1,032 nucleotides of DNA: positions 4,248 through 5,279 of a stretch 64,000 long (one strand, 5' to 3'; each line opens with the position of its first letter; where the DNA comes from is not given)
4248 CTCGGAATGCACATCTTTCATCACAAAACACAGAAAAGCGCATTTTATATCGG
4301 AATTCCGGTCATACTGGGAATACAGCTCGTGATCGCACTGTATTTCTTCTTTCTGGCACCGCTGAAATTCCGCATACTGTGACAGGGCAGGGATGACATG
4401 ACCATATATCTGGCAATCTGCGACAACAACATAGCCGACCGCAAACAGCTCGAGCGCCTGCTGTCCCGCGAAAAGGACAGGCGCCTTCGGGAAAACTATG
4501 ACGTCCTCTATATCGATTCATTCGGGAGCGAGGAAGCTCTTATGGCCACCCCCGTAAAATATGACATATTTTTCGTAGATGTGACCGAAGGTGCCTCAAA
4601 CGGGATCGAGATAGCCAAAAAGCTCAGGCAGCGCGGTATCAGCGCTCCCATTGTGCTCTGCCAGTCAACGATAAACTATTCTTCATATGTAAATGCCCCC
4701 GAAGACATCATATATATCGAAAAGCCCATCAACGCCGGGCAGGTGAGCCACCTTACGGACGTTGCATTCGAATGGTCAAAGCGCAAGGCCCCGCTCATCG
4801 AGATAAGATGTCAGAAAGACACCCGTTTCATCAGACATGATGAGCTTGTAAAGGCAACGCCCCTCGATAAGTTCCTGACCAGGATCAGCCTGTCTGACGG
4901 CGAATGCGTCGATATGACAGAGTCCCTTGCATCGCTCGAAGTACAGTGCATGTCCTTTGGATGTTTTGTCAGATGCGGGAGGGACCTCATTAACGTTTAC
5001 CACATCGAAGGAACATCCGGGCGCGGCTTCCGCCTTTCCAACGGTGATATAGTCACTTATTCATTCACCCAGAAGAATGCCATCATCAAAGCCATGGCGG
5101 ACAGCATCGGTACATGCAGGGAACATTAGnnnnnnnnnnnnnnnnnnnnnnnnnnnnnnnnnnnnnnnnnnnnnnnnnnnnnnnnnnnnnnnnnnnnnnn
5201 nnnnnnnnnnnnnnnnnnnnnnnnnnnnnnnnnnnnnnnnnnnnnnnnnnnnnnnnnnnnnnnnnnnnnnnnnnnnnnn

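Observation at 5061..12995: Type VII secretion-like operon with a non-canonical component set (no visible EssA/EssB/EsaA; two FHA proteins)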

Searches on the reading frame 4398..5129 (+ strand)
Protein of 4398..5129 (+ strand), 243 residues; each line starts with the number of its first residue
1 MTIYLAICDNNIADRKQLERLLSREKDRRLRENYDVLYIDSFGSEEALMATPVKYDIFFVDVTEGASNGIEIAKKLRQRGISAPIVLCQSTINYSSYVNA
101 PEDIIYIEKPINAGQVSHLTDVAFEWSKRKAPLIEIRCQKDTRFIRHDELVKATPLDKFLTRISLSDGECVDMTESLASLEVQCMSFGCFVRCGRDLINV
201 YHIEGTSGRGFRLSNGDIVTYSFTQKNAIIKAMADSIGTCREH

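Call 4: search_protein_families(library=pfam, proteins=[window:4398-5129:+], max_evalue=0.1)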
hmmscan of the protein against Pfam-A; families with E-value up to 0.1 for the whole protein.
window:4398-5129:+ (243 aa): 1 family
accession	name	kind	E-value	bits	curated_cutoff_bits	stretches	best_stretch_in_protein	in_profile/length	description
PF00072.30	Response_reg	-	0.0045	17.6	30.2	1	49-113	37-103/111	Response regulator receiver domain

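Call 5: search_protein_families(library=ncbifam, proteins=[window:4398-5129:+], max_evalue=0.1)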
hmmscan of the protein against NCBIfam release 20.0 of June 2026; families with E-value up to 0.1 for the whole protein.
window:4398-5129:+ (243 aa): 10 families
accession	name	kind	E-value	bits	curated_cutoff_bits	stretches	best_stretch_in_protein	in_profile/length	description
NF053854.1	RespRegPhoBBctds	equivalog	0.00033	20.1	270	1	32-90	21-79/225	two-component system response regulator PhoB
NF041367.1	CheY_Halo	equivalog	0.00036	20.9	200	1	29-116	17-106/114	chemotaxis protein CheY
NF045991.1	RespRegCtrARhodob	equivalog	0.0019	18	350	1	24-93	14-83/224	response regulator transcription factor CtrA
NF010684.1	PRK14084.1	equivalog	0.0085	15.8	375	1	53-117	45-109/254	response regulator transcription factor LytR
NF007419.0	PRK09958.1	equivalog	0.025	14.1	251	1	49-89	40-80/204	acid-sensing system DNA-binding response regulator EvgA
NF007935.0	PRK10651.1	equivalog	0.027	13.6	250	1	33-89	31-87/216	two-component system response regulator NarL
NF045914.1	RespRegNblR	equivalog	0.033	13.8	300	1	48-88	44-84/228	response regulator transcription factor NblR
NF007969.0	PRK10693.1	equivalog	0.037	13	329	1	49-94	46-91/337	two-component system response regulator RssB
NF012023.0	PRK15479.1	equivalog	0.044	13.3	337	1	53-94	43-84/224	transcriptional regulator TctD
NF040689.1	MtrAB_MtrA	equivalog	0.093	12.1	300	0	43-112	31-101/219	MtrAB system response regulator MtrA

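Call 86: search_solved_structures(query=window:4398-5126:+, max_evalue=1)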
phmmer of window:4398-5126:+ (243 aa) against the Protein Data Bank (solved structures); distinct sequences matched with E-value up to 1: 23.
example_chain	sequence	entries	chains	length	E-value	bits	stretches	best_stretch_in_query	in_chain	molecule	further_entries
1mvo_A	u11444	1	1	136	0.00072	22.7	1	30-136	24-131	PhoP response regulator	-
3cg0_A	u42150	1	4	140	0.0026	20.9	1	33-124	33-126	Response regulator receiver modulated diguanylate cyclase with PAS/PAC sensor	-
6is3_C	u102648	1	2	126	0.003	20.7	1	14-98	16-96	Response regulator ArlR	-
6is1_A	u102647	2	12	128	0.0031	20.6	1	14-97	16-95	Response regulator ArlR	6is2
9xzo_A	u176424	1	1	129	0.0034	20.5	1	25-89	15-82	De novo protein M1X0B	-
3nnn_A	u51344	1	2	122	0.0085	19.2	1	33-94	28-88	DNA BINDING RESPONSE REGULATOR D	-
3a0r_B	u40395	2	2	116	0.024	17.7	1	28-114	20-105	Response regulator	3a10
3a0u_A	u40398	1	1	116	0.025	17.7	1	28-114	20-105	Response regulator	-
1kgs_A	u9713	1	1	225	0.029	17.4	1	33-94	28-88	DNA BINDING RESPONSE REGULATOR D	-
5uic_A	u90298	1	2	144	0.034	17.2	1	51-90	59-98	Two-component response regulator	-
6ont_A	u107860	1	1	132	0.056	16.5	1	41-118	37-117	Two-component response regulator 1452 receiver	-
6ekg_Y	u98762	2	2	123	0.092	15.8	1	32-116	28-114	Chemotaxis protein CheY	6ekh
7od9_B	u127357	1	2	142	0.12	15.5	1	32-116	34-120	Response regulator receiver protein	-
8pdc_A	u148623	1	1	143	0.15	15.1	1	9-96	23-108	histidine kinase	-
6m8o_A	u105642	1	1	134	0.29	14.2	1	49-114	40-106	DNA-binding response regulator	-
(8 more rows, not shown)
